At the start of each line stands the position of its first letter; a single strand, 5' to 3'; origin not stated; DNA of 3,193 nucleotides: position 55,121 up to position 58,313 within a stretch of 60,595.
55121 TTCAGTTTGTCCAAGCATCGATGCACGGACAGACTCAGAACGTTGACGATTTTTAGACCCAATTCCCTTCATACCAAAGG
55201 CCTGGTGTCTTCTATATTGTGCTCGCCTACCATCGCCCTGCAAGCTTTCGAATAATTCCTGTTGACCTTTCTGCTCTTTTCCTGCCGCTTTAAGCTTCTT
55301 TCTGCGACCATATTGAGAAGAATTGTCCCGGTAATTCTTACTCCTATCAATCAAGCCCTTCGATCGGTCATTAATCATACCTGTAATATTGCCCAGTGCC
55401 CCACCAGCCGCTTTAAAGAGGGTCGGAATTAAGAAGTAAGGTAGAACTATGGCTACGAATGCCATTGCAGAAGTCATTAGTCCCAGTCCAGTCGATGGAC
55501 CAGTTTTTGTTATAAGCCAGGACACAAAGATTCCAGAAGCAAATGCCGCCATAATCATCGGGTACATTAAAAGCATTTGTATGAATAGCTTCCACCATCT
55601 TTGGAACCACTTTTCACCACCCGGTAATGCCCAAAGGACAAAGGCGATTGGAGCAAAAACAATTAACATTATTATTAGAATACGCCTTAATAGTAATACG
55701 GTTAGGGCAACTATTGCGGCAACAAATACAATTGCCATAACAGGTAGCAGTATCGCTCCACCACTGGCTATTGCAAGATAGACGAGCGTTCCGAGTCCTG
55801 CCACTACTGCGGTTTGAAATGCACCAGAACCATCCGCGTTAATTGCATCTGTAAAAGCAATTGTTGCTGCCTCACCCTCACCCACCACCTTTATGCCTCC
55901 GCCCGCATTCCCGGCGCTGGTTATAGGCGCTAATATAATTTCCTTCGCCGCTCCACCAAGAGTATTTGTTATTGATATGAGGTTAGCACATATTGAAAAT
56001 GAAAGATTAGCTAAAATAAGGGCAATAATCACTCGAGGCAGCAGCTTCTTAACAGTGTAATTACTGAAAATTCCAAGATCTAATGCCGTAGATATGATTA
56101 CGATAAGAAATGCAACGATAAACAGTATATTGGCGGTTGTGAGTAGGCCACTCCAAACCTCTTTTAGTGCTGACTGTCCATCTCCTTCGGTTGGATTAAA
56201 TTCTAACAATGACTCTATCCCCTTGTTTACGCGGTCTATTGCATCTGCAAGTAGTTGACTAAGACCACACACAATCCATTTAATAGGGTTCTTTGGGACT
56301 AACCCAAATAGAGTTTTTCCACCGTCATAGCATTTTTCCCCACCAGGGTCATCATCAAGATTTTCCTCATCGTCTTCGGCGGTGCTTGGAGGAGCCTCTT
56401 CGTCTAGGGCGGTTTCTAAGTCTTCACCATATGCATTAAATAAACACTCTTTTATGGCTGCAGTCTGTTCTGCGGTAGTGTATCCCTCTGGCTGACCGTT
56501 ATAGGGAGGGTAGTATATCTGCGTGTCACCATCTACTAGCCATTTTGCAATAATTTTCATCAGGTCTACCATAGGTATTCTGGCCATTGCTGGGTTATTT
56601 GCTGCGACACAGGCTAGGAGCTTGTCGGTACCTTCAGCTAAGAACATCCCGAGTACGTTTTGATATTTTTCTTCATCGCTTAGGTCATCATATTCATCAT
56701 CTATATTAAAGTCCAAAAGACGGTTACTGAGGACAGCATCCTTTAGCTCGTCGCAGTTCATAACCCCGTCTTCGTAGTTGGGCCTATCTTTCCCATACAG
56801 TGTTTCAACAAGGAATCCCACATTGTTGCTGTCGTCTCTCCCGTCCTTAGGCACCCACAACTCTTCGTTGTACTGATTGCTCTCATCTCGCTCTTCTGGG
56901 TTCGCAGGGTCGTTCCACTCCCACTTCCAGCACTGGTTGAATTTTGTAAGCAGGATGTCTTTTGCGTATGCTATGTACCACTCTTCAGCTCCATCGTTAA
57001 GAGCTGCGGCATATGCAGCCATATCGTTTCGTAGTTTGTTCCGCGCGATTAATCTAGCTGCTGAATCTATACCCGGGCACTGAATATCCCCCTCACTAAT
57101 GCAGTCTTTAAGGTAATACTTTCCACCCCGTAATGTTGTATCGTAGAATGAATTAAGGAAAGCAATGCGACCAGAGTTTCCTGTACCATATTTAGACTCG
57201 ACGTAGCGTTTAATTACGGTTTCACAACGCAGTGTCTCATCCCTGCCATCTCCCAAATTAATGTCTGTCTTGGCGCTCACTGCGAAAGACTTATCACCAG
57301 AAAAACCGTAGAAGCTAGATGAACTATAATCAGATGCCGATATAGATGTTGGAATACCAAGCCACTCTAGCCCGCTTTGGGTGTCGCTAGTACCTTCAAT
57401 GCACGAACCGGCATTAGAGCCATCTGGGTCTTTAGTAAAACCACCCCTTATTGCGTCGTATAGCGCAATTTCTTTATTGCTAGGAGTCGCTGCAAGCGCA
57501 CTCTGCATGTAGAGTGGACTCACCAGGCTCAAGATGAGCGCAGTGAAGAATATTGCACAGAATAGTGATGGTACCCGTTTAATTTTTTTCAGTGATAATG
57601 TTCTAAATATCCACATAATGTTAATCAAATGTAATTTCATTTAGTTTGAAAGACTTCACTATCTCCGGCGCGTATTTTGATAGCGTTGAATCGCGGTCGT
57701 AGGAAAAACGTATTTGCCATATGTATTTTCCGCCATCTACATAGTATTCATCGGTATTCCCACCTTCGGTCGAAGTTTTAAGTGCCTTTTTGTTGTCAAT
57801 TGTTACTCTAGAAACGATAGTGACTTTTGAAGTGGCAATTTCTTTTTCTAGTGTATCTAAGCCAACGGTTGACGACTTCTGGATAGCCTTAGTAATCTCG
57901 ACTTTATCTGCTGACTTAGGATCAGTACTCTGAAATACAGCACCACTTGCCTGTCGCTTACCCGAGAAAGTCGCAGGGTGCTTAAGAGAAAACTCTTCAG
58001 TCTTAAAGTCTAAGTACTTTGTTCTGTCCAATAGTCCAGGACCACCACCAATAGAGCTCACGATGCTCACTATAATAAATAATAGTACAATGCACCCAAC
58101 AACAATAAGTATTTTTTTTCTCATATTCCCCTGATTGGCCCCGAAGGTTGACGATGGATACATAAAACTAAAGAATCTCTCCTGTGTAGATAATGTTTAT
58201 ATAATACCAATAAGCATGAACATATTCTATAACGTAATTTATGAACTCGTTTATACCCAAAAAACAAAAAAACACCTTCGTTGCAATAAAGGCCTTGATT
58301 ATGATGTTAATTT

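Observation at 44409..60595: Chromosomal, origin-adjacent type IV secretion-like machine with a Gram-positive-type core plus pilins, and no visible DNA-transfer module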

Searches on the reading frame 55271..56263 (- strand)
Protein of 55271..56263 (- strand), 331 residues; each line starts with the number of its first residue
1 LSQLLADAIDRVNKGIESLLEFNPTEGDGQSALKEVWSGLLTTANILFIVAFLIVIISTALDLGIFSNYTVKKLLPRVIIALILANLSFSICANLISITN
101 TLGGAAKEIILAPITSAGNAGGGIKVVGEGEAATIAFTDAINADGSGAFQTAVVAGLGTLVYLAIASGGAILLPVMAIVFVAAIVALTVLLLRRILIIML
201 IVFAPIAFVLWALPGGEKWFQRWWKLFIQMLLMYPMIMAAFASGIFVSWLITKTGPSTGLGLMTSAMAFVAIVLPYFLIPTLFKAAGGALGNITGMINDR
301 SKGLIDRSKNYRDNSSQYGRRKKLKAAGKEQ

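Call 37: search_solved_structures(query=A1, max_evalue=10, show_alignments=2)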
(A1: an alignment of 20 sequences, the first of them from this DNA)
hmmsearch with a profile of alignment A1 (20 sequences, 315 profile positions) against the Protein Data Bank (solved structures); distinct sequences matched with E-value up to 10: 0.

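Call 38: search_protein_families(library=pfam, alignment_id=A1, max_evalue=1)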
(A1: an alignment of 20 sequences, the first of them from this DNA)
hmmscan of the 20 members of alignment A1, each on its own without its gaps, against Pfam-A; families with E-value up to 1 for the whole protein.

A. member 1, seq(331 aa): 0 families

B. families by the number of members that match (of 20 scanned): 7 families
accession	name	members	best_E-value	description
PF04610.19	TrbL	11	4.9e-06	TrbL/VirB6 plasmid conjugal transfer protein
PF08733.15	PalH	3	0.0058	PalH/RIM21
PF10325.15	7TM_GPCR_Srz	3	0.07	Serpentine type 7TM GPCR chemoreceptor Srz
PF22954.2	DUF7027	1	0.031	Domain of unknown function (DUF7027)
PF14770.11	TMEM18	1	0.048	Transmembrane protein 18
PF02416.21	TatA_B_E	1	0.069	mttA/Hcf106 family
PF11694.13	DUF3290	1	0.91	Protein of unknown function (DUF3290)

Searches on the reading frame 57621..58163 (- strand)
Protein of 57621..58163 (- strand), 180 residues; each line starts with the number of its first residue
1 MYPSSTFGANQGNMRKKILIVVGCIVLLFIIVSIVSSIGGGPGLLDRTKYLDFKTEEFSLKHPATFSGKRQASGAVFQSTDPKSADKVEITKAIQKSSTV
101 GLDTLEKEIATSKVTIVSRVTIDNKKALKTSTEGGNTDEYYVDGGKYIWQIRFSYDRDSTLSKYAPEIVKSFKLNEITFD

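Call 6: search_protein_families(library=pfam, proteins=[window:57621-58163:-], max_evalue=0.1)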
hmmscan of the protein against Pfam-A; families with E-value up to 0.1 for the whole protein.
window:57621-58163:- (180 aa): 0 families

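Call 9: search_protein_families(library=ncbifam, proteins=[window:57621-58163:-], max_evalue=0.1)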
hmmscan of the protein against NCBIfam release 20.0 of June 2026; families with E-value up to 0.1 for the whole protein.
window:57621-58163:- (180 aa): 1 family
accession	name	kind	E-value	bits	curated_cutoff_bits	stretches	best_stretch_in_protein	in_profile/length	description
NF040912.1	SGM_5486_fam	subfamily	0.0025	17.6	35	1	13-38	9-34/37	SGM_5486 family transporter-associated protein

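Call 34: find_homologous_proteins(query=window:57621-58163:-, max_evalue=0.001)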
Query window:57621-58163:- (180 aa): 2 proteins with E <= 0.001 among 59 candidates.
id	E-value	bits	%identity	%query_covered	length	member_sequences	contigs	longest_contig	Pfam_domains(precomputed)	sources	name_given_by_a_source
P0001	4.8e-101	353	100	93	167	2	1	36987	-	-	-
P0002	2.7e-86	305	77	100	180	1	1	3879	-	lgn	-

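Call 57: predict_structure(alignment_id=A3)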
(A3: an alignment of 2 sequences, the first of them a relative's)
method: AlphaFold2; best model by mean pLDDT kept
length: 167 residues; sequences in the alignment: 2
mean_pLDDT: 48.6   pTM: 0.39
mean pLDDT of the five models: 48.6, 46.8, 43.2, 42.8, 39.3
residues with pLDDT >= 90: 0; 70-90: 14; 50-70: 68; < 50: 85
segments of 3 or more residues with pLDDT < 50: 23-50, 80-122, 131-134, 158-167
pLDDT, mean of each block of 10 residues (from residue 1): 72 74 42 29 37 55 62 59 39 42 28 31 51 54 60 53 33
secondary structure, 60 per line:
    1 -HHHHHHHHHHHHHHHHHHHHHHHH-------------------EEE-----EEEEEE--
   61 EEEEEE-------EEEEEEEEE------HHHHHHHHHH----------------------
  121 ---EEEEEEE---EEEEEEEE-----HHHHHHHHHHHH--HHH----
elements in order: H2-25 E45-47 E53-58 E61-66 E74-82 H89-98 E124-130 E134-141 H147-158

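Call 80: search_protein_families(library=phrogs, proteins=[window:57621-58163:-], max_evalue=0.01)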
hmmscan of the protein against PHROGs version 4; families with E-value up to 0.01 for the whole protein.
window:57621-58163:- (180 aa): 0 families
